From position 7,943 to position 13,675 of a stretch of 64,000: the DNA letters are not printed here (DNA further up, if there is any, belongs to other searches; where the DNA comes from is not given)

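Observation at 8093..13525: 1810-aa single-ORF fusion of a complete GH2-like ectodomain to an orphan FtsX/MacB-type permease module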

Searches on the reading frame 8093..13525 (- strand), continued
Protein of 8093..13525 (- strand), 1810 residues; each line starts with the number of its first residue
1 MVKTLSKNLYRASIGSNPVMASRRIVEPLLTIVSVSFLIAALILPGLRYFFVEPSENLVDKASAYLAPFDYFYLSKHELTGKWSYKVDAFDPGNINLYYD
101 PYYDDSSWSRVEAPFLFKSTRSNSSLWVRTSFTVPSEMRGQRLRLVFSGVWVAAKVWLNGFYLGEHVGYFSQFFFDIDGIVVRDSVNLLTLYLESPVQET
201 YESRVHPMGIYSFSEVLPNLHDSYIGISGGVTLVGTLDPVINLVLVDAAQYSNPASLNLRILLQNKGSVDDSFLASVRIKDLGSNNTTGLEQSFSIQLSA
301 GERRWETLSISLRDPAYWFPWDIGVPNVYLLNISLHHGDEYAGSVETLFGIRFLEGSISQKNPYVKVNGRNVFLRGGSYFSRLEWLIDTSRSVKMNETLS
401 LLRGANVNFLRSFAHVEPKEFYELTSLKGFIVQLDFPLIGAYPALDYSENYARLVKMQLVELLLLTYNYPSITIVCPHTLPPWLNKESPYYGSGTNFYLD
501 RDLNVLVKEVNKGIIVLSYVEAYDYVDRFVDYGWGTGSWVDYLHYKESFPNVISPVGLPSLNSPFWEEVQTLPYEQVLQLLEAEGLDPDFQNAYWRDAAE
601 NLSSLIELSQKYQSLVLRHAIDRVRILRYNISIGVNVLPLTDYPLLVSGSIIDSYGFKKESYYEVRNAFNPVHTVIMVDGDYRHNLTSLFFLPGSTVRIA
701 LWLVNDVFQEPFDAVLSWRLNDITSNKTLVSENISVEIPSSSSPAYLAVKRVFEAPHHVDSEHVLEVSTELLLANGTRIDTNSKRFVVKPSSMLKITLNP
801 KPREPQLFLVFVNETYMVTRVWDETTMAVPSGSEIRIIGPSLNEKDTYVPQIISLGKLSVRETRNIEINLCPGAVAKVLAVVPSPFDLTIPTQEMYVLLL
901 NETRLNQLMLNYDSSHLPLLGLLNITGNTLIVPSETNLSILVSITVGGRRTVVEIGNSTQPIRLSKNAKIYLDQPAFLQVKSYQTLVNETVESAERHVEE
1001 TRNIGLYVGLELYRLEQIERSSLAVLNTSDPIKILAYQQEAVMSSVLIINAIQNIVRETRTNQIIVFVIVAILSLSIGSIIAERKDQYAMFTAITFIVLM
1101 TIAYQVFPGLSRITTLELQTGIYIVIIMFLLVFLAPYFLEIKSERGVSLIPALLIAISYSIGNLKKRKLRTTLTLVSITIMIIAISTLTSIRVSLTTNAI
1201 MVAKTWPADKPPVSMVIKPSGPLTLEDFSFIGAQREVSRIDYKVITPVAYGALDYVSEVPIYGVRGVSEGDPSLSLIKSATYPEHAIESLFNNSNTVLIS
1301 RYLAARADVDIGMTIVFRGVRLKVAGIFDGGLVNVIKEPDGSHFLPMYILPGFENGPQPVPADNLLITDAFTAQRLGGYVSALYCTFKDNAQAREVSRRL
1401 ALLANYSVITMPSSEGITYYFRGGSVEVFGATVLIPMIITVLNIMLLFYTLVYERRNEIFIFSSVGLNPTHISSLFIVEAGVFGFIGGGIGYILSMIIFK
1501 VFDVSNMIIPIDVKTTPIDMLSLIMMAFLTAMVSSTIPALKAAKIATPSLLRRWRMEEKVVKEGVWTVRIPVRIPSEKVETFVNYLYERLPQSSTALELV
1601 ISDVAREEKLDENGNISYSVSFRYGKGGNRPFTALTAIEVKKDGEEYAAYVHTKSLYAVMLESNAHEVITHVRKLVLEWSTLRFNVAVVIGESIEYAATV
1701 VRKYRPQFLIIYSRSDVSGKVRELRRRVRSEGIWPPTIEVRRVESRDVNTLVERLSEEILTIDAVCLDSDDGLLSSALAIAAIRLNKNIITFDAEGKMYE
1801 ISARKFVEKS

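Call 7: search_solved_structures(query=window:8093-13525:-, max_evalue=1)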
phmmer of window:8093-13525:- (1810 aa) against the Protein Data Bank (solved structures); distinct sequences matched with E-value up to 1: 97 (the best 60 are shown).
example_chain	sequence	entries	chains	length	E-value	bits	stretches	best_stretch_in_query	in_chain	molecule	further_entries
5dmy_A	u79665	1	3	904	2.3e-14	54.9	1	99-432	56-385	Beta-galactosidase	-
6qub_B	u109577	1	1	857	7.1e-14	53.3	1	99-432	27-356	Beta-galactosidase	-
6qub_A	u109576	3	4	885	8.3e-14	53.1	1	99-432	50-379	Beta-galactosidase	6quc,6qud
7nit_A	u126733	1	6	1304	1.2e-13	52.6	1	99-432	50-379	Beta-galactosidase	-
5n6u_A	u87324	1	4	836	3.7e-13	50.9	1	129-673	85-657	Beta-mannosidase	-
3cmg_A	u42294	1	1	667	5.5e-13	50.4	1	134-473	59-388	Putative beta-galactosidase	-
5z1a_A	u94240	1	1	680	5.7e-13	50.3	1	134-473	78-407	Putative beta-galactosidase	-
6ed1_A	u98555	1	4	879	1.3e-11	45.8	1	76-474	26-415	Glycosyl hydrolase family 2, sugar binding domain protein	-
6byi_A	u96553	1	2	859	1e-10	42.9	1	300-478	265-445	Beta-mannosidase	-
6byg_A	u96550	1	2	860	1.2e-10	42.7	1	300-478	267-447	Beta-mannosidase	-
6bye_A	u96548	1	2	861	1.2e-10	42.6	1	300-478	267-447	Beta-mannosidase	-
6byc_A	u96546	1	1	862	1.2e-10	42.6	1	300-478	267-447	Beta-mannosidase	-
2vqu_A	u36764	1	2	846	1.3e-10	42.5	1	126-672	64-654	BETA-MANNOSIDASE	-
2wbk_A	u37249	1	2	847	1.3e-10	42.5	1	126-672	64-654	BETA-MANNOSIDASE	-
2vjx_A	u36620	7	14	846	1.3e-10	42.5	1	126-672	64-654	BETA-MANNOSIDASE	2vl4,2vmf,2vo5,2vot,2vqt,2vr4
2je8_A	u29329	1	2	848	1.4e-10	42.4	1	126-672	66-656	BETA-MANNOSIDASE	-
5nik_J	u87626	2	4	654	3e-05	24.7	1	1434-1551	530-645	Macrolide export ATP-binding/permease protein MacB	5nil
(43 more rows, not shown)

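Call 16: find_encoding_contigs(protein=P0027, flank=10000, max_places=2)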
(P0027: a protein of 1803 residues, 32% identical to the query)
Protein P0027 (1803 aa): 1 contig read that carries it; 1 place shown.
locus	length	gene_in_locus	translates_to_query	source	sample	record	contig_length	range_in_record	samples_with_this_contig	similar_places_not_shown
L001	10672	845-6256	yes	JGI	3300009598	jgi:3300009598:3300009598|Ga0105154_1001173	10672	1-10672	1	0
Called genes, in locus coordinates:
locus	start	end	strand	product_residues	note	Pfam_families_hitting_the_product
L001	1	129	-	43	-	?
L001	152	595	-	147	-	-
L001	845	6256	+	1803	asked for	PF02837:Glyco_hydro_2_N (weak), PF22666:Glyco_hydro_2_N2, PF00703:Glyco_hydro_2 (weak), PF02836:Glyco_hydro_2_C, PF02687:FtsX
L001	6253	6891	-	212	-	PF01351:RNase_HII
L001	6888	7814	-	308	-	PF00583:Acetyltransf_1 (weak), PF13508:Acetyltransf_7 (weak)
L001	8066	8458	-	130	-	-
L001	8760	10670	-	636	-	?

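Call 17: find_encoding_contigs(protein=P0022, flank=10000, max_places=2)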
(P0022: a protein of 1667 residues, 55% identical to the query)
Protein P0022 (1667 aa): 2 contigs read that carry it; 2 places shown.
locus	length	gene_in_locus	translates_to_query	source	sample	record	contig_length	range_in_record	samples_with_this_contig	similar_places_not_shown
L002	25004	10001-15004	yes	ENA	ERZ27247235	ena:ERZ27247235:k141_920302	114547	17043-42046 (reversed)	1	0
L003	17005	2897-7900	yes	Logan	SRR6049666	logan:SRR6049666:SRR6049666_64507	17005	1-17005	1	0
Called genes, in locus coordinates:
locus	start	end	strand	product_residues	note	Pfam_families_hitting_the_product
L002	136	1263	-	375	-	PF01208:URO-D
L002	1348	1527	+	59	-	-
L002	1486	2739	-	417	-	PF00324:AA_permease, PF03845:Spore_permease, PF13520:AA_permease_2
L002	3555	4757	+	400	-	PF00528:BPD_transp_1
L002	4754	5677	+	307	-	PF12911:OppC_N (weak), PF00528:BPD_transp_1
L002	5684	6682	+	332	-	PF00005:ABC_tran, PF08352:oligo_HPY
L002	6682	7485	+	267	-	PF00005:ABC_tran, PF13401:AAA_22 (weak), PF08352:oligo_HPY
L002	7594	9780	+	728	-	PF00496:SBP_bac_5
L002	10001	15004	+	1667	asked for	PF22666:Glyco_hydro_2_N2 (weak), PF02687:FtsX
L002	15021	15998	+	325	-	PF02673:BacA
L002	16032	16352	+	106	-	-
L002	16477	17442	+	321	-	-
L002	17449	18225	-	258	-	PF00483:NTP_transferase, PF12804:NTP_transf_3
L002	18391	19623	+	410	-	PF01978:TrmB, PF11495:TrmB_EBD_N (weak)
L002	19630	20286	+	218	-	PF13404:HTH_AsnC-type, PF13412:HTH_24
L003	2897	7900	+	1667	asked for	PF22666:Glyco_hydro_2_N2 (weak), PF02687:FtsX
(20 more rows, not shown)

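Call 18: find_encoding_contigs(protein=P0045, flank=10000, max_places=2)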
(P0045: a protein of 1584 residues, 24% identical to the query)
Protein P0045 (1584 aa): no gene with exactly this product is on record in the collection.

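Call 19: find_encoding_contigs(protein=P0024, flank=10000, max_places=1)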
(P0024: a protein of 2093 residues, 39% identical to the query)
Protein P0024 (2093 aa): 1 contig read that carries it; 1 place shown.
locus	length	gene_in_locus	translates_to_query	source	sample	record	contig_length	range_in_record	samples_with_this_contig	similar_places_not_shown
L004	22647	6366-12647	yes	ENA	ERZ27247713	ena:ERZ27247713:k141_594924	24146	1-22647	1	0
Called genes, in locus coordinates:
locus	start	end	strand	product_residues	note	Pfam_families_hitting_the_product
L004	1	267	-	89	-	?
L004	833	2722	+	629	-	-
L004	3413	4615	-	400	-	PF07221:GlcNAc_2-epim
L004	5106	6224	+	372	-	PF01208:URO-D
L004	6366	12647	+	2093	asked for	PF02837:Glyco_hydro_2_N (weak), PF22666:Glyco_hydro_2_N2 (weak), PF00703:Glyco_hydro_2, PF02687:FtsX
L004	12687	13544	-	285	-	PF01261:AP_endonuc_2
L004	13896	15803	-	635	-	PF20581:DUF6785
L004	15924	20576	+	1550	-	-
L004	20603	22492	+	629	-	PF03169:OPT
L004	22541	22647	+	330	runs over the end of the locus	PF01208:URO-D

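Call 20: find_encoding_contigs(protein=P0044, flank=10000, max_places=1)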
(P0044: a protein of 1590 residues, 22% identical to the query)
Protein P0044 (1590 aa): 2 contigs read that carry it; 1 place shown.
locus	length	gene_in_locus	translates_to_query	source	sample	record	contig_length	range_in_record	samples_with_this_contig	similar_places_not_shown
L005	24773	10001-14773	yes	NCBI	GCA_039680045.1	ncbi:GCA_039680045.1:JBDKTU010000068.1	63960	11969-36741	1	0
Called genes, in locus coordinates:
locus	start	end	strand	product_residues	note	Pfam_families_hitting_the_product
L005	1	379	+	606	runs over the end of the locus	PF00012:HSP70, PF06723:MreB_Mbl (weak)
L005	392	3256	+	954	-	PF06723:MreB_Mbl (faint), PF00012:HSP70, PF12531:DUF3731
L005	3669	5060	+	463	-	PF01654:Cyt_bd_oxida_I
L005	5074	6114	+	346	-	PF02322:Cyt_bd_oxida_II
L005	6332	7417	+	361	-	-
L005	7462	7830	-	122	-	PF07238:PilZ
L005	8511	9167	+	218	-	PF02687:FtsX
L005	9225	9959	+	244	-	PF02463:SMC_N (faint), PF00005:ABC_tran, PF13304:AAA_21 (faint)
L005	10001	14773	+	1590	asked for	PF04389:Peptidase_M28 (faint), PF02687:FtsX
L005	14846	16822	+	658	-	PF20581:DUF6785, PF20580:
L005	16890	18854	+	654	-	-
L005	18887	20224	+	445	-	PF09837:DUF2064, PF00535:Glycos_transf_2 (weak)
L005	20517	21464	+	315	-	PF09992:NAGPA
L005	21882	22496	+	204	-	PF07238:PilZ (weak)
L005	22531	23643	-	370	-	PF04015:DUF362, PF12797:Fer4_2 (faint), PF12837:Fer4_6 (faint), PF13237:Fer4_10 (weak), PF12838:Fer4_7 (weak), PF13187:Fer4_9 (faint), PF13484:Fer4_16 (faint), PF00037:Fer4 (weak)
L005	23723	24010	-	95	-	PF21476:PF0610-like_N, PF23470:Zn_ribbon_PF0610 (weak)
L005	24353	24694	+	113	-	PF05597:Phasin (weak)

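Call 21: find_encoding_contigs(protein=P0041, flank=10000, max_places=1)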
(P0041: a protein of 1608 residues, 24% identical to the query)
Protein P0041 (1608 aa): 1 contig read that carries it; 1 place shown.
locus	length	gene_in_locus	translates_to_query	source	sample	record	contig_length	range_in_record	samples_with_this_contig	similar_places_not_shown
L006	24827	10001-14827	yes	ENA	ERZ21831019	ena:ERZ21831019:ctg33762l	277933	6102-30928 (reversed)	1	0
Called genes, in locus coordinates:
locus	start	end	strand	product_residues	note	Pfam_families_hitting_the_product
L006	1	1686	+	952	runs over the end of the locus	PF06723:MreB_Mbl (faint), PF00012:HSP70, PF12531:DUF3731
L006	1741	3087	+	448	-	PF00989:PAS, PF13188:PAS_8 (weak), PF08448:PAS_4, PF13426:PAS_9, PF00158:Sigma54_activat, PF14532:Sigma54_activ_2, PF25601:AAA_lid_14, PF02954:HTH_8, +1 more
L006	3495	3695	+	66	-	-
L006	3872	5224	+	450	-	PF01654:Cyt_bd_oxida_I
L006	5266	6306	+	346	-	PF02322:Cyt_bd_oxida_II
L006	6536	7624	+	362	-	-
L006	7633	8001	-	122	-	PF07238:PilZ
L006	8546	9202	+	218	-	PF02687:FtsX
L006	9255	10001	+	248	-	PF02463:SMC_N (faint), PF00005:ABC_tran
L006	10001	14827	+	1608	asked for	PF02687:FtsX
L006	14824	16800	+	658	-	PF20581:DUF6785, PF20580:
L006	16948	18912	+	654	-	-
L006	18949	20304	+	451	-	PF09837:DUF2064, PF00535:Glycos_transf_2 (weak)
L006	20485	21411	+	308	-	PF09992:NAGPA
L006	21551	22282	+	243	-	-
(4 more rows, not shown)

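Call 26: search_protein_families(library=pfam, proteins=[L004:15924-20576:+, L004:13896-15803:-, L005:16890-18854:+, L005:8511-9167:+, L005:6332-7417:+], max_evalue=10)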
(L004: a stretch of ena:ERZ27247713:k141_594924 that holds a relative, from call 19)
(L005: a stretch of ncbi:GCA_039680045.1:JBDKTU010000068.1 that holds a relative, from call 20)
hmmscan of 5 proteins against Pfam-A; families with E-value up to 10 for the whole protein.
L004:15924-20576:+ (1550 aa): 3 families
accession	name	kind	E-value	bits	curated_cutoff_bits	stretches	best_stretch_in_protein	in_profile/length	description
PF02687.27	FtsX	-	1e-11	45.4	25.5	1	1276-1390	2-117/120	FtsX-like permease C-terminal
PF04389.22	Peptidase_M28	-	9.8e-07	29.1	21.3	1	278-368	1-83/193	Peptidase family M28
PF12704.14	MacB_PCD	-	2.1e-05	25.3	27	1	1012-1175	3-159/207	MacB-like periplasmic core domain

L004:13896-15803:- (635 aa): 1 family
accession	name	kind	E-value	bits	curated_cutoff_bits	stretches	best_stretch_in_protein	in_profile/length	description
PF20581.3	DUF6785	-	1.1e-20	74.1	25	1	15-502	4-491/498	Family of unknown function (DUF6785)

L005:16890-18854:+ (654 aa): 0 families

L005:8511-9167:+ (218 aa): 2 families
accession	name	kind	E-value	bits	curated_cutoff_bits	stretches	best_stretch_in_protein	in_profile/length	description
PF02687.27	FtsX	-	2.2e-16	60.4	25.5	1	92-210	4-120/120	FtsX-like permease C-terminal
PF22183.1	Fibre_HD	-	0.087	13.5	26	1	62-119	35-93/97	Atadenovirus fibre, head domain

L005:6332-7417:+ (361 aa): 0 families
